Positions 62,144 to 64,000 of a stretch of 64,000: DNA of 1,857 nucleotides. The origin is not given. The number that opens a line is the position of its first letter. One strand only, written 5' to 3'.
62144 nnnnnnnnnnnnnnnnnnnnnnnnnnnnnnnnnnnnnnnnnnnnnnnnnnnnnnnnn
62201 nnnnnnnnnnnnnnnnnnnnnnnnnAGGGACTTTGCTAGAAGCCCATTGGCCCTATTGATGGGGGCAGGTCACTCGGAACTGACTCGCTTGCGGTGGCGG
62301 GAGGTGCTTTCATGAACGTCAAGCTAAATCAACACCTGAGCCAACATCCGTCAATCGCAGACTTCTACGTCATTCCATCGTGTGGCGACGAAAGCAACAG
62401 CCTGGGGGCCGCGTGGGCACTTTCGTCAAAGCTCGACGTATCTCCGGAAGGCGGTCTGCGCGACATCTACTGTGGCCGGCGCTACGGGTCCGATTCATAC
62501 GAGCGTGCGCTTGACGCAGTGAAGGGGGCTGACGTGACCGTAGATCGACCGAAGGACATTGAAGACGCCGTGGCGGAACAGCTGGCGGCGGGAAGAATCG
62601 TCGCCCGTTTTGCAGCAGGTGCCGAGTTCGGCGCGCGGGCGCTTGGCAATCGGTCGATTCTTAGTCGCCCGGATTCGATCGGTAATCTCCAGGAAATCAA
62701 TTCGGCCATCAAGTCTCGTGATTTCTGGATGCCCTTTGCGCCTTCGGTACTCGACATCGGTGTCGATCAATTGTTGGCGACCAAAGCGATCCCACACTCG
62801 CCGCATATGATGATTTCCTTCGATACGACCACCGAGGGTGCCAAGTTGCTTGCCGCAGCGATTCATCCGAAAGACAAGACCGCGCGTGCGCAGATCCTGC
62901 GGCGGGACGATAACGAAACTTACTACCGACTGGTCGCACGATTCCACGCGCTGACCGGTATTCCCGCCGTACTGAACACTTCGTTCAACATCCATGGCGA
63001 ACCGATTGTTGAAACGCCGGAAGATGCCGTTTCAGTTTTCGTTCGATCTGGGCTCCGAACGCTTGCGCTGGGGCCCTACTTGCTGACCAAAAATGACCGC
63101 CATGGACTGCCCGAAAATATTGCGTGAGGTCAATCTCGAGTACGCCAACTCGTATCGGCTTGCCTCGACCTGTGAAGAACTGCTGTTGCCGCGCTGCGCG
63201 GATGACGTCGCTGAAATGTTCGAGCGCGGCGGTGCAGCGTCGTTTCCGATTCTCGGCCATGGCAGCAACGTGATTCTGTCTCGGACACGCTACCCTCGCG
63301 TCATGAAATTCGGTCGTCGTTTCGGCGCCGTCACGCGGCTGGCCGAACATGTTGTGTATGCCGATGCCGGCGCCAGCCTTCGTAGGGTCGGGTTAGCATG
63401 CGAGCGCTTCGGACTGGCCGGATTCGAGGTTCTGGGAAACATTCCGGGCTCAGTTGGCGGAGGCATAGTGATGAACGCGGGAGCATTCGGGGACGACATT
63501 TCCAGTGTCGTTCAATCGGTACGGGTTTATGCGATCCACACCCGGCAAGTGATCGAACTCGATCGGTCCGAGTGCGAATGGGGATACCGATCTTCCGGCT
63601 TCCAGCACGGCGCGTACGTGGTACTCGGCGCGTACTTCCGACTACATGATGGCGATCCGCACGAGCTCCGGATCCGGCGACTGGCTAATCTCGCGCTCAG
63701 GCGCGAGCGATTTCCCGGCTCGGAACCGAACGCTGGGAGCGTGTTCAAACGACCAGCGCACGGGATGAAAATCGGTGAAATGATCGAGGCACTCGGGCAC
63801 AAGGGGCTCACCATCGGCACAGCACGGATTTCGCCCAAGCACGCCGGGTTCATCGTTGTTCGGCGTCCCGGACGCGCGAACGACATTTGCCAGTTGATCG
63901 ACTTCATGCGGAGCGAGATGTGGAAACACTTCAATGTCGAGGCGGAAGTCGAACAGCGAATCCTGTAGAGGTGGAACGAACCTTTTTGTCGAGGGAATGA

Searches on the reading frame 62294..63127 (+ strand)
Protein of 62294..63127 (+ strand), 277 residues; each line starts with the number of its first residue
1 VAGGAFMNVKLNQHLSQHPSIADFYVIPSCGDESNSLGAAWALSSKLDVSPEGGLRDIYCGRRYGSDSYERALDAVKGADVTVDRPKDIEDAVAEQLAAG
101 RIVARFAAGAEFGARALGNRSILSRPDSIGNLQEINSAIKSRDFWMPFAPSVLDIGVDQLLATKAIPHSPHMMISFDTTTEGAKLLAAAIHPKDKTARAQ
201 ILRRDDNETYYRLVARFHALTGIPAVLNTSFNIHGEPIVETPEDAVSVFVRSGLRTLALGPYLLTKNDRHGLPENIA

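Call 90: search_protein_families(library=pfam, proteins=[window:62294-63127:+], max_evalue=0.001)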
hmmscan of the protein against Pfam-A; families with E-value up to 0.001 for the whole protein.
window:62294-63127:+ (277 aa): 2 families
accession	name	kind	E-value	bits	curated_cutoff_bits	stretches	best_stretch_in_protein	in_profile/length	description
PF16861.10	Carbam_trans_C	-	1.8e-54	184.3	27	1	94-266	1-170/170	Carbamoyltransferase C-terminus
PF02543.21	Carbam_trans_N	-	0.00071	19.5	24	1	1-40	306-345/346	Carbamoyltransferase N-terminus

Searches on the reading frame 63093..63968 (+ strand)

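Call 90: search_protein_families(library=pfam, proteins=[window:63093-63968:+], max_evalue=0.001)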
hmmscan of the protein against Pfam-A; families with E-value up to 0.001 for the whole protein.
window:63093-63968:+ (291 aa): 2 families
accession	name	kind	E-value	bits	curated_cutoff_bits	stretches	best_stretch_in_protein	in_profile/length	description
PF02873.21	MurB_C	-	3.7e-21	75.6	27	1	200-290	10-98/99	UDP-N-acetylenolpyruvoylglucosamine reductase, C-terminal domain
PF01565.28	FAD_binding_4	-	1e-06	29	26.4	1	32-146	6-129/139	FAD binding domain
